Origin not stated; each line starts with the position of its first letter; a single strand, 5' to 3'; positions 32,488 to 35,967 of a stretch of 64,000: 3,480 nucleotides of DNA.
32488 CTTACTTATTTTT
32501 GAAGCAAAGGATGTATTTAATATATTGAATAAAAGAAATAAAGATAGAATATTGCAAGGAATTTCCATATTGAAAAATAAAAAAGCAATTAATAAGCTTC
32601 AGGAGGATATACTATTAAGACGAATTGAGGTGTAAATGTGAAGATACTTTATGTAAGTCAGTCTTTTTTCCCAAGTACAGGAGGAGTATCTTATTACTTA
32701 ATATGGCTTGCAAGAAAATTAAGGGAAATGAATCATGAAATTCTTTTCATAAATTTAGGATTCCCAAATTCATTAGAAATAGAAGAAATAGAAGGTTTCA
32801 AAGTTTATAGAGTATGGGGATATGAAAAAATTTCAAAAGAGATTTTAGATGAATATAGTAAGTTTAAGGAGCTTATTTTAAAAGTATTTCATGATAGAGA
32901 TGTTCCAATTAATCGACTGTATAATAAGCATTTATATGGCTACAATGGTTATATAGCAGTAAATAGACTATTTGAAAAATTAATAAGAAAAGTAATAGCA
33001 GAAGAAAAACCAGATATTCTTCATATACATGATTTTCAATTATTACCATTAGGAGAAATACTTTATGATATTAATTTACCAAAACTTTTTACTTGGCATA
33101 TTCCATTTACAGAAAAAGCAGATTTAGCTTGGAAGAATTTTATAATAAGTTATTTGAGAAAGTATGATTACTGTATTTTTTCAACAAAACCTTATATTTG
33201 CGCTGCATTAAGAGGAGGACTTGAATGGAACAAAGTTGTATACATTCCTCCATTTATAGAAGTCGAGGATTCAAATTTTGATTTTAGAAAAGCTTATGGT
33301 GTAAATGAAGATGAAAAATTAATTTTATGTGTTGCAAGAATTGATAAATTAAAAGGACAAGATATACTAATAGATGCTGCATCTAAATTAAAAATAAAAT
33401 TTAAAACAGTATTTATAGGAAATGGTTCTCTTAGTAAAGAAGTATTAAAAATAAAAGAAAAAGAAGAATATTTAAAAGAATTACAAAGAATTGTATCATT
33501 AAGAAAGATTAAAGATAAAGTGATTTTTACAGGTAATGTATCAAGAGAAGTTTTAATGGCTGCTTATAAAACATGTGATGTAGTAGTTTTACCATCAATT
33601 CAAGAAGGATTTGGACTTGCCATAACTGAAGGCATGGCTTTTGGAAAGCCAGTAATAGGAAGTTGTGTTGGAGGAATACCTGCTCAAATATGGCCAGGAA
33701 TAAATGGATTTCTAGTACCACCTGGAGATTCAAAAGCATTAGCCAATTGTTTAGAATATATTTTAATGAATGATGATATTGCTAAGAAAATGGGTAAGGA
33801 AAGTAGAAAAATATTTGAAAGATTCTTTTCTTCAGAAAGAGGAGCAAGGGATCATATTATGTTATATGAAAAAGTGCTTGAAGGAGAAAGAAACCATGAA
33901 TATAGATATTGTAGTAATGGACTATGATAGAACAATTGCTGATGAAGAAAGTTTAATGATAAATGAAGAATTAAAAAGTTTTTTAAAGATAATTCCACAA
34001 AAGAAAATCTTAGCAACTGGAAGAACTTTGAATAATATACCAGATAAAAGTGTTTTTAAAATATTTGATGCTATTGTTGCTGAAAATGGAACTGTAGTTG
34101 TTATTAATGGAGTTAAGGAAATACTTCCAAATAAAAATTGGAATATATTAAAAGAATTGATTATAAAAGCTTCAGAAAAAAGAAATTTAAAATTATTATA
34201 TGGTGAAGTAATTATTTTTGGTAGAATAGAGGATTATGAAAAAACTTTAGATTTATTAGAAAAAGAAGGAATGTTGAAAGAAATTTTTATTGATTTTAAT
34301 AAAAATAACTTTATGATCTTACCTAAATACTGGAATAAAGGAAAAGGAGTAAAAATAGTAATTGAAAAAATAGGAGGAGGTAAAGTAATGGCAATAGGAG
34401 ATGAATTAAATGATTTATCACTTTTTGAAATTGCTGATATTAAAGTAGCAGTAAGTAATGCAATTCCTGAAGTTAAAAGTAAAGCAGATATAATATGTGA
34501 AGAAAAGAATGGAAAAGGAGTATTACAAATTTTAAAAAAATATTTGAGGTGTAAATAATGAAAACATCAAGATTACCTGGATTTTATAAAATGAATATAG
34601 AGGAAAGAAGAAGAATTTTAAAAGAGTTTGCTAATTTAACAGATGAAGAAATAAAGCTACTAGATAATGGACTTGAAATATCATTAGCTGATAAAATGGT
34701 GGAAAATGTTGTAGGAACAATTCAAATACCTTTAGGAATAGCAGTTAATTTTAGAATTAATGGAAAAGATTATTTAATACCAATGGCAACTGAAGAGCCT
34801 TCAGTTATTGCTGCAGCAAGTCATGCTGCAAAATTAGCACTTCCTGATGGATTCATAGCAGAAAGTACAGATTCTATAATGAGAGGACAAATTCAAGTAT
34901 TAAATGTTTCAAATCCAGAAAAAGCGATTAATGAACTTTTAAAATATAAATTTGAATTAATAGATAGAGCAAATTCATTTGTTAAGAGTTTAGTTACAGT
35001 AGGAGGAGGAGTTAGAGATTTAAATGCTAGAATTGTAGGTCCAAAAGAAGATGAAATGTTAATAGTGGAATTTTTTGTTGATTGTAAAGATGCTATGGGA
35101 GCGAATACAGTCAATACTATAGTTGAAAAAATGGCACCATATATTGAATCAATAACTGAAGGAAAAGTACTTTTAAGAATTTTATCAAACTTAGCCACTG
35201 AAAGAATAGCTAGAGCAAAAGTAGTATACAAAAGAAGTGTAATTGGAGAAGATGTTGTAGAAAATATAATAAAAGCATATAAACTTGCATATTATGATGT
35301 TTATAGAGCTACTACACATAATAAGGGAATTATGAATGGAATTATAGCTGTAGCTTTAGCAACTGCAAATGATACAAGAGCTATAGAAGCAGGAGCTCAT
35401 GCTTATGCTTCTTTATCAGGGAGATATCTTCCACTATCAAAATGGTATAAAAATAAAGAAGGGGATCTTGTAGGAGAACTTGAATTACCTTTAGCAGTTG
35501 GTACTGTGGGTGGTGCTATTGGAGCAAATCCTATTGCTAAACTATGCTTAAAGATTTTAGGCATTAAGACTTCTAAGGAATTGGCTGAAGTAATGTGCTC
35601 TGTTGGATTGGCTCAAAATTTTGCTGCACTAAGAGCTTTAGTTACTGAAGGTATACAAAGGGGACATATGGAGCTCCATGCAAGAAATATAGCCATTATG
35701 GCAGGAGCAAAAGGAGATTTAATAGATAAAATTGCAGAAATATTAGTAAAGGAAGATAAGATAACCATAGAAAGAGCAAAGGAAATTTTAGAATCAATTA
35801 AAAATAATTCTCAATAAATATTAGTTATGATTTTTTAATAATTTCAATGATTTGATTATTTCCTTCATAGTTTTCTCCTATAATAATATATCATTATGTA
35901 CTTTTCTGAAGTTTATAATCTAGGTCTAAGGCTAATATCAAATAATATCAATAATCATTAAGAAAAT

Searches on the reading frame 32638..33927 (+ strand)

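Call 16: search_protein_families(library=ncbifam, proteins=[window:32638-33927:+], max_evalue=1e-12)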
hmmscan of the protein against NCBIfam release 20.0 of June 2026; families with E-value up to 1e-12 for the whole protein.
window:32638-33927:+ (429 aa): 19 families
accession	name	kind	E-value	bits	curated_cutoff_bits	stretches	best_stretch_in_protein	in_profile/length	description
NF041139.1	TreT_Thcocales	equivalog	9.9e-28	97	775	1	120-397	120-396/412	trehalose synthase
NF041876.1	EPS_EpsE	equivalog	7.9e-27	94.5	400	1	226-404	214-387/389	exopolysaccharide biosynthesis GT4 family glycosyltransferase EpsE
TIGR03449.1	mycothiol_MshA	equivalog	6.2e-26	91.2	462.5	1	217-413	211-403/406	D-inositol-3-phosphate glycosyltransferase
TIGR03088.1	stp2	hypoth_equivalog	1.1e-24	87.2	409.05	1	220-414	188-374/374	TIGR03088 family PEP-CTERM/XrtA system glycosyltransferase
TIGR02149.1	glgA_Coryne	subfamily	2.2e-24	86.3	302.4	1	210-414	188-391/391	glycogen synthase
TIGR03999.1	thiol_BshA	equivalog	3.7e-24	85.4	273.7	1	202-414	171-374/375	N-acetyl-alpha-D-glucosaminyl L-malate synthase BshA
TIGR04157.1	glyco_rSAM_CFB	subfamily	7.5e-23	81.2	400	1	213-401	214-397/406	TIGR04157 family glycosyltransferase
NF038295.1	EPS_HpsP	equivalog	1.2e-22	80.5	550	1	212-413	193-387/388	hormogonium polysaccharide biosynthesis glycosyltransferase HpsP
NF047684.1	TeichurnBiosyTuaC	equivalog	1.1e-19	70.7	550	1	206-414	199-390/391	teichuronic acid biosynthesis protein TuaC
NF041010.1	glycosy_Agl16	equivalog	2.3e-18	66.2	575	1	190-394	148-333/352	glycosylation protein Agl16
NF046085.1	XrtY_assoc_Gly1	equivalog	2.2e-17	63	400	1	196-414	180-385/387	XrtY-associated glycosyltransferase XYAG1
NF012028.0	PRK15484.1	subfamily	2.8e-17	62.9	618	1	215-396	182-362/380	lipopolysaccharide N-acetylglucosaminyltransferase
NF038298.1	EPS_HpsO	equivalog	1.4e-16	60.3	575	1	212-413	187-387/388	hormogonium polysaccharide biosynthesis glycosyltransferase HpsO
NF038229.1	Glyco4_Geo_Pelo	equivalog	7.8e-16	58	400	1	198-414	133-337/338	GPMC system family 4 glycosyltransferase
TIGR02095.1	glgA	subfamily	9.1e-16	57.6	328.45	0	222-412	290-476/477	glycogen/starch synthase, ADP-glucose type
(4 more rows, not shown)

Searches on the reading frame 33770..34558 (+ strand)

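Call 16: search_protein_families(library=ncbifam, proteins=[window:33770-34558:+], max_evalue=1e-12)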
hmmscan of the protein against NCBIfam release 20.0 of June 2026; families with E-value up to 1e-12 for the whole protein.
window:33770-34558:+ (262 aa): 5 families
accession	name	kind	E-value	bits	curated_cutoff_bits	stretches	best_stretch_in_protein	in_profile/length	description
TIGR01487.1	Pglycolate_arch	equivalog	2e-33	116.1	122.75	1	47-255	3-215/215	phosphoglycolate phosphatase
TIGR01482.1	SPP-subfamily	subfamily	2.4e-28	99.3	107.15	1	48-257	1-223/225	sucrose-phosphate phosphatase subfamily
NF002245.0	PRK01158.1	equivalog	1.2e-21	77.1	198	1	43-260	1-230/233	phosphoglycolate phosphatase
TIGR00099.1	Cof-subfamily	subfamily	6.2e-19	68.6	137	1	155-255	153-256/256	Cof-type HAD-IIB family hydrolase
NF007806.0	PRK10513.1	equivalog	2e-13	50.4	273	1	174-259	181-268/270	sugar-phosphatase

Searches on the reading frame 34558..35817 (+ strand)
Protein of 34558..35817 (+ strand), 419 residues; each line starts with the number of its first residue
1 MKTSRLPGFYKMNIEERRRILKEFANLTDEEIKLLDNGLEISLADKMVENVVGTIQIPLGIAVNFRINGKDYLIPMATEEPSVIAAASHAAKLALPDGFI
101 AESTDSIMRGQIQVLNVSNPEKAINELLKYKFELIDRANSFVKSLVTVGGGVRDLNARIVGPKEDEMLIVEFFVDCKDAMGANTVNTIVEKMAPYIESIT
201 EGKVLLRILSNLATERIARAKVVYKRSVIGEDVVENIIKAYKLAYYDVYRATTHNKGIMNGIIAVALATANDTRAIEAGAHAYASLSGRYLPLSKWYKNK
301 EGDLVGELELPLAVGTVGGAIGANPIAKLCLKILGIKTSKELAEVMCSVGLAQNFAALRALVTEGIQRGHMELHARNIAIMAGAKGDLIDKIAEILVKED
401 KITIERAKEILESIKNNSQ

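Call 16: search_protein_families(library=ncbifam, proteins=[window:34558-35817:+], max_evalue=1e-12)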
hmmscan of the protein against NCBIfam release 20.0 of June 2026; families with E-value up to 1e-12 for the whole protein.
window:34558-35817:+ (419 aa): 3 families
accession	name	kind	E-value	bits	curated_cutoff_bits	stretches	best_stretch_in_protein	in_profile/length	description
TIGR00532.1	HMG_CoA_R_NAD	equivalog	2.2e-146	488.2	259.95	1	1-375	19-395/395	hydroxymethylglutaryl-CoA reductase, degradative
TIGR00533.1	HMG_CoA_R_NADP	equivalog_domain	4.1e-20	72.1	441.8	1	13-373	29-400/402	hydroxymethylglutaryl-CoA reductase (NADPH)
TIGR00920.1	2A060605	subfamily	8.9e-14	50.6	778.35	1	17-382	493-876/887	hydroxymethylglutaryl-CoA reductase (NADPH)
